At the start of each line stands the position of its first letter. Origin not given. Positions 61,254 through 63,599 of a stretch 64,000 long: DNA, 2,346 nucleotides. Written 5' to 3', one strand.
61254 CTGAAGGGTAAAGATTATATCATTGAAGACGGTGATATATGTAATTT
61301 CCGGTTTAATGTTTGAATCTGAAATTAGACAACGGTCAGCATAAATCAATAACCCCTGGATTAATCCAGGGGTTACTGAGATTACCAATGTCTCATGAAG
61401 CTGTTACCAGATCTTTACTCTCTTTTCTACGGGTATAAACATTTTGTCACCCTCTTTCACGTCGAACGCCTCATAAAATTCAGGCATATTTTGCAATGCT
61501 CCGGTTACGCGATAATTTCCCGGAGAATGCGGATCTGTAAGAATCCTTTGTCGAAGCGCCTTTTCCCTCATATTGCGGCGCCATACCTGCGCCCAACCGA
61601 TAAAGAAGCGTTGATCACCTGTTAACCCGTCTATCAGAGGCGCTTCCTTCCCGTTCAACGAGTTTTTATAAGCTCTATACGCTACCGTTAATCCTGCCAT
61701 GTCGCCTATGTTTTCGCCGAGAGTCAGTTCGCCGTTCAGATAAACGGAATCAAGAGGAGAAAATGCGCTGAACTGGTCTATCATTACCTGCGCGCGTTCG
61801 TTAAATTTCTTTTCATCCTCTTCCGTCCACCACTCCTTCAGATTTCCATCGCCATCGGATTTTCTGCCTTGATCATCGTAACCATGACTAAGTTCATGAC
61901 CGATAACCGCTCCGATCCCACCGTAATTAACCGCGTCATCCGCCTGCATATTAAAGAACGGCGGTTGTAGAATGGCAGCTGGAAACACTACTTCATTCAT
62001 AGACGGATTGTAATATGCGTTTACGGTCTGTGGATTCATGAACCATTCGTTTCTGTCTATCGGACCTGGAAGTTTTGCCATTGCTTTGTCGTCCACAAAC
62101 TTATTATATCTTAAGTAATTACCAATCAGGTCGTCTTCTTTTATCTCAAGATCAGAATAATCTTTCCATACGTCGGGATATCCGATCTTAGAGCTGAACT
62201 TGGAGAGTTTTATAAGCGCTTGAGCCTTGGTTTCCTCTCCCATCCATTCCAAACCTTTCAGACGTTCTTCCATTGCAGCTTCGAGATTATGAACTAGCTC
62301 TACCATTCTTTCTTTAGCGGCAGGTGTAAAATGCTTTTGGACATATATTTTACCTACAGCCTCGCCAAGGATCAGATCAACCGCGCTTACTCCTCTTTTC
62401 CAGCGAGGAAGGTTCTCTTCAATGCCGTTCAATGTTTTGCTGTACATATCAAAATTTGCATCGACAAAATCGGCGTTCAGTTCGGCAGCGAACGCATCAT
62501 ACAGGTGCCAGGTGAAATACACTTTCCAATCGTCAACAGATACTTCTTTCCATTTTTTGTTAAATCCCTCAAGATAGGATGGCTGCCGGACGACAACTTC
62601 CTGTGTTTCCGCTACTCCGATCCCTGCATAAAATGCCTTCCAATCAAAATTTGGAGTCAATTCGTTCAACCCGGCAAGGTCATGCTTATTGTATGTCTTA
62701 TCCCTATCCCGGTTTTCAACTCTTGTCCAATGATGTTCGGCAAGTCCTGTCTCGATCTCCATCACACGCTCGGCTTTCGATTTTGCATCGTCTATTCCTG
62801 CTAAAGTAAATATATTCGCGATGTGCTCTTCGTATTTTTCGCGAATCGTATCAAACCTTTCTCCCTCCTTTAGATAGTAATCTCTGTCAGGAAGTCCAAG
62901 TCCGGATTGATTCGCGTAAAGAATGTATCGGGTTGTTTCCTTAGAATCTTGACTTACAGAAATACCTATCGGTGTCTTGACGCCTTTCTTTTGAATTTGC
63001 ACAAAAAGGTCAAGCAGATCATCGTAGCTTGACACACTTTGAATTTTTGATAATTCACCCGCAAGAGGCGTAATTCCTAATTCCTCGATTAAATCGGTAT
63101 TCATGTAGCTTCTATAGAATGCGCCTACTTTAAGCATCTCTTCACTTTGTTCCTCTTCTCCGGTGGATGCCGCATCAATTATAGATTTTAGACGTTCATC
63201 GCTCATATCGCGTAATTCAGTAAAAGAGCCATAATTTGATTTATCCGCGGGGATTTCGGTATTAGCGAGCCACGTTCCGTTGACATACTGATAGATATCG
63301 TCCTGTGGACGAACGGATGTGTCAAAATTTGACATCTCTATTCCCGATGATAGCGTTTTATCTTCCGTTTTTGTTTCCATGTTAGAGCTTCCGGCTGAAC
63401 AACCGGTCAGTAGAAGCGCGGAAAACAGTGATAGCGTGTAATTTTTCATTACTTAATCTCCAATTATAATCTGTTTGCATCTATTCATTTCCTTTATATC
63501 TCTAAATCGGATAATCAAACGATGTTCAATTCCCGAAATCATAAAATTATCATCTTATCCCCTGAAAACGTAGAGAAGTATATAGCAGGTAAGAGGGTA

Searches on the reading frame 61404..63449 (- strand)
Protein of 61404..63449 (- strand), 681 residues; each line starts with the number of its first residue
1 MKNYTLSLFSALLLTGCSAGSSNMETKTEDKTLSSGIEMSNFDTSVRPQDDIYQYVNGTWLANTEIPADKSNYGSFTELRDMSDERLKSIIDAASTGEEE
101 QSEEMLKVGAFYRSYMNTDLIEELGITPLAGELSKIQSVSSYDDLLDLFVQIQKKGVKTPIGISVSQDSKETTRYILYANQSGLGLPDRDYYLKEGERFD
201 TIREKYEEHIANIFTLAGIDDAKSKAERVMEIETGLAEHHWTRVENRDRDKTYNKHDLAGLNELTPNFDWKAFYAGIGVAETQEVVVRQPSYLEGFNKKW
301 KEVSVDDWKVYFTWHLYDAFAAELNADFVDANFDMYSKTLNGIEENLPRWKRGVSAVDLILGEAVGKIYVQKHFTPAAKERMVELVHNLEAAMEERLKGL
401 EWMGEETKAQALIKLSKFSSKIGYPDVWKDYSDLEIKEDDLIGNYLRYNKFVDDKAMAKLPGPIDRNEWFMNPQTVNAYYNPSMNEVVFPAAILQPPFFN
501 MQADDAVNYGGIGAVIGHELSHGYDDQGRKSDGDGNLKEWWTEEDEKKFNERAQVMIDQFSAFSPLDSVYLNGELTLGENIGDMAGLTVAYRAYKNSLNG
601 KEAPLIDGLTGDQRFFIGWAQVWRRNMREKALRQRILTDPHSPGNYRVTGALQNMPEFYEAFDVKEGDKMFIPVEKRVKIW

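Call 60: search_protein_families(library=pfam, proteins=[window:61404-63449:-], max_evalue=0.0001)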
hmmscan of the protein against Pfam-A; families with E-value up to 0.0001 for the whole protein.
window:61404-63449:- (681 aa): 2 families
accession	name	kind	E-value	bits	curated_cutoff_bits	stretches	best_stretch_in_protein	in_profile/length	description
PF05649.18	Peptidase_M13_N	-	4.2e-129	431.7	32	1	48-425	1-381/381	Peptidase family M13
PF01431.27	Peptidase_M13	-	2.4e-80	269.4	24.5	1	477-677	1-204/205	Peptidase family M13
